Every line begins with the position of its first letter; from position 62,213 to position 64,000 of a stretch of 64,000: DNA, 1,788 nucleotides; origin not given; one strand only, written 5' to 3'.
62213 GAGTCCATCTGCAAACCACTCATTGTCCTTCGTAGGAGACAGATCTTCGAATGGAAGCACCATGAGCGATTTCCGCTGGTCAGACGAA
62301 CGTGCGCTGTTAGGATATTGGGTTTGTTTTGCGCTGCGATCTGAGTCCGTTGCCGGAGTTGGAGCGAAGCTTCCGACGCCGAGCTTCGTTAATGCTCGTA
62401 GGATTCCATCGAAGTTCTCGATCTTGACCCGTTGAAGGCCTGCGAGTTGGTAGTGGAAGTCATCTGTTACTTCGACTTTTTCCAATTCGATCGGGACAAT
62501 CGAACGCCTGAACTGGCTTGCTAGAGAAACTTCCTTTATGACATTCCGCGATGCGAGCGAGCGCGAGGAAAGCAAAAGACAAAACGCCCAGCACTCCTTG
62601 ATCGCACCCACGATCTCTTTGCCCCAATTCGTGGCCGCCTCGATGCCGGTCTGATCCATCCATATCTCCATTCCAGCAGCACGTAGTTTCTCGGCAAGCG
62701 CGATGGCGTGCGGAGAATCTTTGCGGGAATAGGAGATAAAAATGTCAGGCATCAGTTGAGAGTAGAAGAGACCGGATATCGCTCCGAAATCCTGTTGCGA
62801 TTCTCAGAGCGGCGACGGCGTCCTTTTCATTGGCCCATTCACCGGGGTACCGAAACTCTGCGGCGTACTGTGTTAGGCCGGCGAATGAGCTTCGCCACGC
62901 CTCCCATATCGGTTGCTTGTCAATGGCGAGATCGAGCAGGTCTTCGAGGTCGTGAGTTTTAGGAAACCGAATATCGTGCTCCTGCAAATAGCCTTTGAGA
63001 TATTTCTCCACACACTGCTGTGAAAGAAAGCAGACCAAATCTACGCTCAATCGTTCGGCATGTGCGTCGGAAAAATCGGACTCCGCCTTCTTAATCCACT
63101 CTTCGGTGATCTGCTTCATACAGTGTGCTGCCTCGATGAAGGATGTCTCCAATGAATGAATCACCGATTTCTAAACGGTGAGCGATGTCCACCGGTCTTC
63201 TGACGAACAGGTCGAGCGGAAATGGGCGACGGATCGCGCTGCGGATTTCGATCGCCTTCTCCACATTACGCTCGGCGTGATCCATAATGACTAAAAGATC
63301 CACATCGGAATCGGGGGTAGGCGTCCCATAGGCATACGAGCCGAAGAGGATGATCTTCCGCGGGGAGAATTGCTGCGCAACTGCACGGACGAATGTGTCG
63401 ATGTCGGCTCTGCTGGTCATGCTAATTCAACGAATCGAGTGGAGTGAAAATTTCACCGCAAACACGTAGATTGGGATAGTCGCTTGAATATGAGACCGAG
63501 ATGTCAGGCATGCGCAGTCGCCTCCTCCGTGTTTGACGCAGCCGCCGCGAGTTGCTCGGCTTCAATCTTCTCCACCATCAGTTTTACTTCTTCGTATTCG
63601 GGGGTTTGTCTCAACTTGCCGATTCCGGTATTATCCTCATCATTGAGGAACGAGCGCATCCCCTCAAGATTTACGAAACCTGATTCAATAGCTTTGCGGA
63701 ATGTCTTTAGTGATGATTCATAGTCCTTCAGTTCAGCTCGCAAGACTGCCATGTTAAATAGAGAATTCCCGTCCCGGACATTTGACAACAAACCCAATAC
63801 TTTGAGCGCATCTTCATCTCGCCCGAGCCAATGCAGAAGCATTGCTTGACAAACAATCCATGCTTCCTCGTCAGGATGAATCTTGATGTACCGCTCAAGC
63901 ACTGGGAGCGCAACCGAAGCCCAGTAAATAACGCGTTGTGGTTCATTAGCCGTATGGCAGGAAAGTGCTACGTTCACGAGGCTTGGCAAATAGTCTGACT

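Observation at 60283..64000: Second TIR/TolB-N/TPR paralogue with TetR, HEPN/MNT pair and a third related C-terminal fragment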

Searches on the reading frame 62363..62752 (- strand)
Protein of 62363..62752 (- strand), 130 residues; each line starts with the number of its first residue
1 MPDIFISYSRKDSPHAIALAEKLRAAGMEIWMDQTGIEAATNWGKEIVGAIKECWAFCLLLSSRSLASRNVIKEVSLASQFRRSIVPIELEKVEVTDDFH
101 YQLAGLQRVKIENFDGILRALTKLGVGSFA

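Call 38: search_solved_structures(query=window:62363-62752:-, max_evalue=1, show_alignments=5)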
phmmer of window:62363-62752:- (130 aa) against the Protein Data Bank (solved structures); distinct sequences matched with E-value up to 1: 22.
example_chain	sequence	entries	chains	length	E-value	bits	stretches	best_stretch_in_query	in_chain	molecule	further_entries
8j7s_B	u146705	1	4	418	0.00099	22.4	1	4-105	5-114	TIR domain-containing protein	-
8fex_A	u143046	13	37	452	0.0011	22.2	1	4-105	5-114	TIR-APAZ | TIR domain-containing protein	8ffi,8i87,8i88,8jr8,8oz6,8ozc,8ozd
8sp0_A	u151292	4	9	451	0.0012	22.2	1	4-106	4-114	TIR-APAZ | TIR domain-containing protein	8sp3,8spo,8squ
8qlo_A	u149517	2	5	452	0.0045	20.3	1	4-85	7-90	Toll/interleukin-1 receptor domain-containing protein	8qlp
9mud_K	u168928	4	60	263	0.0054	20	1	1-75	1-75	Cat1 (CRISPR associated TIR 1) pentagonal filament | Cat1 (CRISPR associated TIR 1) pentagonal filament assembly | Cat1 (CRISPR-associated TIR 1)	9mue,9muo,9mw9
3h16_A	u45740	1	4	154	0.0072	19.6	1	3-47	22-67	TIR protein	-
8z92_E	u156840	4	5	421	0.069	16.5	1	4-106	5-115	TIR domain-containing protein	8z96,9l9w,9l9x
8u7b_B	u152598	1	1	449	0.073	16.4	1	4-106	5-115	TIR domain-containing protein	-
8ifk_A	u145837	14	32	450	0.077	16.3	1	4-106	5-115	TIR domain-containing protein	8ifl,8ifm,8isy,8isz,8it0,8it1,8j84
8j8h_B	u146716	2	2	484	0.089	16.1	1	4-106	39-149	TIR domain-containing protein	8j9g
7uxr_A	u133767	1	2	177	0.18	15.1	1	3-54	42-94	TIR domain protein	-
9tzw_A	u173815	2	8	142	0.3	14.4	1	2-66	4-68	NAD(+) hydrolase SARM1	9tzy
9mw1_B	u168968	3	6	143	0.31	14.4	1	2-66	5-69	NAD(+) hydrolase SARM1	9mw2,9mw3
10rb_A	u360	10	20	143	0.31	14.4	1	2-66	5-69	NAD(+) hydrolase SARM1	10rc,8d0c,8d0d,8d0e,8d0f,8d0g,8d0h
6o0u_A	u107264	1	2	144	0.31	14.3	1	2-66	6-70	Sterile alpha and TIR motif-containing protein 1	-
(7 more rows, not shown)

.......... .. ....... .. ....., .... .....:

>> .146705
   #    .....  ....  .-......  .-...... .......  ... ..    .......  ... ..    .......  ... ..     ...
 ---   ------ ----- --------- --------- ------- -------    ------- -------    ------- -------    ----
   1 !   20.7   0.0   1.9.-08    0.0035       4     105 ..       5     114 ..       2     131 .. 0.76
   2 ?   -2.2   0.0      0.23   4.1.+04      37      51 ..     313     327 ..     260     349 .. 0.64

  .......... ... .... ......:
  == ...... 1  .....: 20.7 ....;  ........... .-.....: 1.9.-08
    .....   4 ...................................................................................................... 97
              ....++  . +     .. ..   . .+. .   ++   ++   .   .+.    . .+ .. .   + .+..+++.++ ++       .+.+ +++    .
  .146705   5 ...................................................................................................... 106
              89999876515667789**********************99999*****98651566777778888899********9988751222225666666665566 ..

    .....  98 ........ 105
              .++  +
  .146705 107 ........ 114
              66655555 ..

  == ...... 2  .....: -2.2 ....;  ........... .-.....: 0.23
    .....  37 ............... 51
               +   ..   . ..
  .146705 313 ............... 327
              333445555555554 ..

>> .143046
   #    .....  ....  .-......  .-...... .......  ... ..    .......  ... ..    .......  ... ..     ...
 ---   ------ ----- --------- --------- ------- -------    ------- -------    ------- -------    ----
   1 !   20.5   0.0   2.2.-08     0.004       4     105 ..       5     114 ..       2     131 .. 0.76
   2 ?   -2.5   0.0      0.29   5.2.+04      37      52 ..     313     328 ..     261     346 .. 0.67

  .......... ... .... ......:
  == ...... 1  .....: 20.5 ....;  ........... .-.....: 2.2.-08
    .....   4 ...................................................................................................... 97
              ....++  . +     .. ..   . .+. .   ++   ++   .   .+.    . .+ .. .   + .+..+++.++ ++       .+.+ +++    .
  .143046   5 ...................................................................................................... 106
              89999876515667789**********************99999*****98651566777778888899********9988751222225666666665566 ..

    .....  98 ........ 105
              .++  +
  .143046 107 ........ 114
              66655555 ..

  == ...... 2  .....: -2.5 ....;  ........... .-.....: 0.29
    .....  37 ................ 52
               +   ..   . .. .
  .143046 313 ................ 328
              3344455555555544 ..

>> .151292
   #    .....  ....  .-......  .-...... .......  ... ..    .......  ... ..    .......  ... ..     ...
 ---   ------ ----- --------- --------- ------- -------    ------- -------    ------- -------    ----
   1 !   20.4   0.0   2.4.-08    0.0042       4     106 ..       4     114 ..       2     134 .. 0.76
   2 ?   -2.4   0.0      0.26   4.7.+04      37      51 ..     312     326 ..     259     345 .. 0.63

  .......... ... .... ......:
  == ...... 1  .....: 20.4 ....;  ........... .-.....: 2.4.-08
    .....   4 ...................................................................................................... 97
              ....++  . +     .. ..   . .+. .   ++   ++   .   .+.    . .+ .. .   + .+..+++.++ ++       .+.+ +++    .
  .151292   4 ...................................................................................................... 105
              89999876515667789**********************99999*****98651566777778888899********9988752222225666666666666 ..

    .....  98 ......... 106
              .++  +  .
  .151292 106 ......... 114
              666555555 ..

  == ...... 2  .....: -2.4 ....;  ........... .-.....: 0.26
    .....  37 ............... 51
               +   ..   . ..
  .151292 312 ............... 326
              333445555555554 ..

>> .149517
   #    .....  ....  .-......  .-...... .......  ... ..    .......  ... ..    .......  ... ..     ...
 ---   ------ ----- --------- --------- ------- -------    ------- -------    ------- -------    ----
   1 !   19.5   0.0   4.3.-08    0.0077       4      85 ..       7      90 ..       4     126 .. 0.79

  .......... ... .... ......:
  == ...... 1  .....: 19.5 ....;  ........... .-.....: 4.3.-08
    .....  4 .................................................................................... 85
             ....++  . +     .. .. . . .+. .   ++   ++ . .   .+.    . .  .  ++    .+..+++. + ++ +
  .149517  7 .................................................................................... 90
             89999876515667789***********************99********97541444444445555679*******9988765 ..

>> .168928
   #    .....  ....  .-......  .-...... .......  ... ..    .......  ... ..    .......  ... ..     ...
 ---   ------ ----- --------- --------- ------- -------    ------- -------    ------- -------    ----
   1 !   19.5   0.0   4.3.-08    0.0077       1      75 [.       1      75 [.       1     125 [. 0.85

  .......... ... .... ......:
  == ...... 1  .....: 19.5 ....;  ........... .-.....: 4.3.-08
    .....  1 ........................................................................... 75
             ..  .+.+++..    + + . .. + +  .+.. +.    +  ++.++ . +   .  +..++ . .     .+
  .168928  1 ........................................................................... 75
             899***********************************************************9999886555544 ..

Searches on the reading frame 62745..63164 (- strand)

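Call 7: search_protein_families(library=pfam, proteins=[window:62745-63164:-], max_evalue=0.01)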
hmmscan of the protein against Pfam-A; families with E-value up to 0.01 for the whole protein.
window:62745-63164:- (139 aa): 1 family
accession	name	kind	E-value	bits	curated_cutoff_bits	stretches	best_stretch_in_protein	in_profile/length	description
PF05168.19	HEPN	-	4.1e-22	79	22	1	21-128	2-112/117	HEPN domain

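Call 12: search_protein_families(library=padloc, proteins=[window:62745-63164:-], max_evalue=0.01)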
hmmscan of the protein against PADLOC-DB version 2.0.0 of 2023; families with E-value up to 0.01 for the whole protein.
window:62745-63164:- (139 aa): 0 families

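Call 52: search_protein_families(library=ncbifam, proteins=[window:62745-63164:-], max_evalue=0.001)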
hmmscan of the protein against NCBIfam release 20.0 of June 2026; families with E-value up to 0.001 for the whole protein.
window:62745-63164:- (139 aa): 0 families

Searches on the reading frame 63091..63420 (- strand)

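Call 7: search_protein_families(library=pfam, proteins=[window:63091-63420:-], max_evalue=0.01)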
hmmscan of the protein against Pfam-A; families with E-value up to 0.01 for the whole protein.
window:63091-63420:- (109 aa): 3 families
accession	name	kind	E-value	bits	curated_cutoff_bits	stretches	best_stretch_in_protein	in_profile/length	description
PF01909.29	NTP_transf_2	-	1.2e-13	51.7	21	1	8-92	2-85/93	Nucleotidyltransferase domain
PF18765.7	Polbeta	-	8e-13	48.8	26.9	1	15-105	8-92/93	Polymerase beta, Nucleotidyltransferase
PF22600.2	MTPAP-like_central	-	0.00036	21.1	27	1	12-54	31-71/139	Poly(A) RNA polymerase, mitochondrial-like, central palm domain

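Call 12: search_protein_families(library=padloc, proteins=[window:63091-63420:-], max_evalue=0.01)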
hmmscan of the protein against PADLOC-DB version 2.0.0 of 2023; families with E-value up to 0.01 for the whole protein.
window:63091-63420:- (109 aa): 11 families
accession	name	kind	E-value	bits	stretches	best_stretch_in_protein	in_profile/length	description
PDLC04906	PDC-S09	-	1.9e-10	39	1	13-85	17-83/98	-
PDLC04907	PDC-S09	-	9e-10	36.7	1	5-55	12-63/114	-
PDLC04904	PDC-S09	-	1.6e-09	35.9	1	11-93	16-91/104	-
PDLC04903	PDC-S09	-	2.5e-09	35.4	1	21-59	27-65/108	-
PDLC04902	PDC-S09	-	3e-09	35.1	1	11-95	12-90/97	-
PDLC04368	PDC-M05A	-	1.6e-07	29.4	1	24-96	111-183/201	-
PDLC04905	PDC-S09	-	3.2e-07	28.6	1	11-101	12-99/101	-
PDLC00776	Cyclase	-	0.00079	16.9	1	13-76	36-103/287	oligonucleotide-cyclase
PDLC04369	PDC-M05A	-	0.0025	15.5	1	23-92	106-175/201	-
PDLC00823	Cyclase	-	0.0061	14.2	1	9-55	32-79/285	oligonucleotide-cyclase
PDLC04778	PDC-M70A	-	0.0077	13.6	1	13-60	39-89/355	-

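Call 52: search_protein_families(library=ncbifam, proteins=[window:63091-63420:-], max_evalue=0.001)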
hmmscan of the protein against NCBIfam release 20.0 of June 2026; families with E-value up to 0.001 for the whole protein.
window:63091-63420:- (109 aa): 3 families
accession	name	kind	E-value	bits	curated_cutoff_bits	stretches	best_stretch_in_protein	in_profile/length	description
NF047752.1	MntA_antitoxin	equivalog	2e-12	46.9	60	1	15-107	2-87/106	type VII toxin-antitoxin system MntA family adenylyltransferase antitoxin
NF051895.1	anti_phage_HalB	equivalog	5.7e-06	26.1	190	1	23-59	2-40/211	anti-phage Hailong system nucleotidyltransferase HalB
NF012212.1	ANT_9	subfamily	0.00036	19.9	340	1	23-57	24-58/249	aminoglycoside nucleotidyltransferase ANT(9)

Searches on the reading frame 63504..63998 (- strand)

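Call 7: search_protein_families(library=pfam, proteins=[window:63504-63998:-], max_evalue=0.01)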
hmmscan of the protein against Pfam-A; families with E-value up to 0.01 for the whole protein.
window:63504-63998:- (164 aa): 6 families
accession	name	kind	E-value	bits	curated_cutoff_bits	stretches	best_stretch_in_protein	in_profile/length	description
PF13174.12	TPR_6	-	0.00027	21.8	26.3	0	79-105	2-28/33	Tetratricopeptide repeat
PF07719.23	TPR_2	-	0.00077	19.9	27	0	79-105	3-29/34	Tetratricopeptide repeat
PF00515.34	TPR_1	-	0.00086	19.5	27.8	0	79-105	3-29/34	Tetratricopeptide repeat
PF13424.12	TPR_12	-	0.0011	19.5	30.1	0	77-105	45-73/77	Tetratricopeptide repeat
PF13181.12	TPR_8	-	0.0051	17.3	25.7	0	79-105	3-29/34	Tetratricopeptide repeat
PF13428.12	TPR_14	-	0.0099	16.9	23.5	0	30-48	20-39/44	Tetratricopeptide repeat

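Call 12: search_protein_families(library=padloc, proteins=[window:63504-63998:-], max_evalue=0.01)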
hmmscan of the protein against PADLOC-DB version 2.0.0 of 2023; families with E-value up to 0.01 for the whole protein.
window:63504-63998:- (164 aa): 0 families
